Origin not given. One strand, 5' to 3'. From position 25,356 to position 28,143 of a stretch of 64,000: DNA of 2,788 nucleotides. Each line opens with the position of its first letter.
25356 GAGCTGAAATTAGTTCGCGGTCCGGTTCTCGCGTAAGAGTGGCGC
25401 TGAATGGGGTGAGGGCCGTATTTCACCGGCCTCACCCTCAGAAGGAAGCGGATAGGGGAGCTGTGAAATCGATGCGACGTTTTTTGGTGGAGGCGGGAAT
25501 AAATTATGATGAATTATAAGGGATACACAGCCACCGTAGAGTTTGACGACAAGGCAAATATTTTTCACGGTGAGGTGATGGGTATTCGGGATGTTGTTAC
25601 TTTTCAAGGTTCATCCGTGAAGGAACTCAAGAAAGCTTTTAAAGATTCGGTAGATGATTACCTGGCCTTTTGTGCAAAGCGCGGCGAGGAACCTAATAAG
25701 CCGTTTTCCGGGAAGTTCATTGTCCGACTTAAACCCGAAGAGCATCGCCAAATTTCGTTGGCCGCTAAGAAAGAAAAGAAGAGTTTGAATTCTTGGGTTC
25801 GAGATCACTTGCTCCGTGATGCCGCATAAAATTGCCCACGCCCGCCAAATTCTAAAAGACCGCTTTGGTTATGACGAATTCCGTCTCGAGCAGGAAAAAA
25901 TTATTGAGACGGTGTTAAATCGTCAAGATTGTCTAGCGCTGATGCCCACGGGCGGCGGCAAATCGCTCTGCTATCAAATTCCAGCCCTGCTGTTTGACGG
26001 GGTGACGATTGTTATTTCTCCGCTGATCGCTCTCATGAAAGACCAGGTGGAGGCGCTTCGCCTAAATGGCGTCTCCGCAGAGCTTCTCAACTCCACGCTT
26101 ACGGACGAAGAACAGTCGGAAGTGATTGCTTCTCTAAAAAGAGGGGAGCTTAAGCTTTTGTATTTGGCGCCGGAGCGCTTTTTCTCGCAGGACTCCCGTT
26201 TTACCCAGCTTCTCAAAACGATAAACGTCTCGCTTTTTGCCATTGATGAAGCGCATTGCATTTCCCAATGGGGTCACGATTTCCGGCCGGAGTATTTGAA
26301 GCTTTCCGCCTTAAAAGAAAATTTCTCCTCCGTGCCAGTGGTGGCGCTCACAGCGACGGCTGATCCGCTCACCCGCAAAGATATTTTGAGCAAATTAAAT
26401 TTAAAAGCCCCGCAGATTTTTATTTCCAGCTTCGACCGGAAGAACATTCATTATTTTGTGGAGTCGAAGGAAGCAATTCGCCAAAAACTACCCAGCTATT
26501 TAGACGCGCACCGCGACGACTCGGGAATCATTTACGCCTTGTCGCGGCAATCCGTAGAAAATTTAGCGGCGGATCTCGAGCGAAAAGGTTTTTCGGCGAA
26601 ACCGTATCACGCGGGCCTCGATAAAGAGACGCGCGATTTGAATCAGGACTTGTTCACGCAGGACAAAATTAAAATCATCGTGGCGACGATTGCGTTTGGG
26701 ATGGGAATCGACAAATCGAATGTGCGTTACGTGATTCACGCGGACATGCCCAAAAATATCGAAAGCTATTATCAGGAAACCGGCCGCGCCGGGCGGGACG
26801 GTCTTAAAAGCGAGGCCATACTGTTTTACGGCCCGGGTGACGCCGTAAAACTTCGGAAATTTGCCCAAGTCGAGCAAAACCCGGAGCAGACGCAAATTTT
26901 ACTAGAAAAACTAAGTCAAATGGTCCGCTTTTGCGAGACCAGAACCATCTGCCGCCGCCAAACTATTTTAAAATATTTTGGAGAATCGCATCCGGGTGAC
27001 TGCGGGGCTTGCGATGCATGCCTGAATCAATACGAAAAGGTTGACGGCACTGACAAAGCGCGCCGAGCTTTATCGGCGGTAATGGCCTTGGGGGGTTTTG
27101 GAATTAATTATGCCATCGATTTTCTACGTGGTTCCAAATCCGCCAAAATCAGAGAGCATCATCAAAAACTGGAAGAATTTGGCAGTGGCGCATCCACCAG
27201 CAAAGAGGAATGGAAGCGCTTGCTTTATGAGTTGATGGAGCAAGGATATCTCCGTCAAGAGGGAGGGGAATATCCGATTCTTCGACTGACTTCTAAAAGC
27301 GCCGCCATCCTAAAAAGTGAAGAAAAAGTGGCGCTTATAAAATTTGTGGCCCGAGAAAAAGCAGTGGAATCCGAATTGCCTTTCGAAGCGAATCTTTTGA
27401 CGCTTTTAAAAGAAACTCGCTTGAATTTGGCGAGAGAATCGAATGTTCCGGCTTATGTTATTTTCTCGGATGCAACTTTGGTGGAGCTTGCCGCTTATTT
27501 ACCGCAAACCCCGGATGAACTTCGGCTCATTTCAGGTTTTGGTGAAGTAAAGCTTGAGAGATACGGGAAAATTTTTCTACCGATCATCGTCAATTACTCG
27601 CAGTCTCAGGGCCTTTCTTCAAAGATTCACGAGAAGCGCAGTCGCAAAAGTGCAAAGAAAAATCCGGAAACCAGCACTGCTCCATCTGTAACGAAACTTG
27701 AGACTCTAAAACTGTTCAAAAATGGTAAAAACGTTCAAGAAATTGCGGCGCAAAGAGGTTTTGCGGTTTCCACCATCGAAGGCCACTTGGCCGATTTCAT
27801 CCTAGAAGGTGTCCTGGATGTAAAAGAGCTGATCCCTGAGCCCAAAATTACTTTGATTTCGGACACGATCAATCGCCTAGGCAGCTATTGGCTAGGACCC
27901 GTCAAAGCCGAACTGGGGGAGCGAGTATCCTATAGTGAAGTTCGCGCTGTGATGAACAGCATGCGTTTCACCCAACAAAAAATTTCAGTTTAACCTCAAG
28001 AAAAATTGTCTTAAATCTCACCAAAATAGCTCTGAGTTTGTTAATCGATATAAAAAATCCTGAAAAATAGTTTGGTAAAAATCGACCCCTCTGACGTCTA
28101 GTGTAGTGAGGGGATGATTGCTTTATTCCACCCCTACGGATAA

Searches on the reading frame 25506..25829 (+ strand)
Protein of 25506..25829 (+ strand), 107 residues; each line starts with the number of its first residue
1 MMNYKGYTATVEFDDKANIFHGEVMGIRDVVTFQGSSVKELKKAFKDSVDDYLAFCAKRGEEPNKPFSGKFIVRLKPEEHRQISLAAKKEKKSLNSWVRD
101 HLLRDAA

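Call 28: search_protein_families(library=pfam, proteins=[window:25506-25829:+], max_evalue=0.001)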
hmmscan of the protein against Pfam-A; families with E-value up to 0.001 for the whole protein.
window:25506-25829:+ (107 aa): 1 family
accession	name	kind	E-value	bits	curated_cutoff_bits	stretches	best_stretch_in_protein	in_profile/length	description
PF05534.18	HicB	-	1.4e-19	70.2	21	1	52-102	1-51/51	HicB family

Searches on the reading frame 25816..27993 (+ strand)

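Call 28: search_protein_families(library=pfam, proteins=[window:25816-27993:+], max_evalue=0.001)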
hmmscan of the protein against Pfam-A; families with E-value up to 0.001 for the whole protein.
window:25816-27993:+ (725 aa): 7 families
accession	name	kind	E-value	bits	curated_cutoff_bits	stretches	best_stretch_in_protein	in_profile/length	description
PF09382.16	RQC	-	9.4e-29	100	23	1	406-510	2-108/114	RQC domain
PF00270.35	DEAD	-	3.6e-26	92.3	26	1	26-183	4-161/167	DEAD/DEAH box helicase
PF00271.37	Helicase_C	-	1.1e-24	87.2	23.5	1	223-329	4-110/110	Helicase conserved C-terminal domain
PF14493.12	HTH_40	-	5.5e-23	81.5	27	1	626-713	1-89/89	Helix-turn-helix domain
PF00570.28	HRDC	-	4e-21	75.2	23.8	1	525-591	2-68/68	HRDC domain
PF16124.10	RecQ_Zn_bind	-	1.9e-19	70.6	25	1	340-403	1-66/66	RecQ zinc-binding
PF04851.21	ResIII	-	1.1e-05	25.9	22.5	1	22-181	4-161/164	Type III restriction enzyme, res subunit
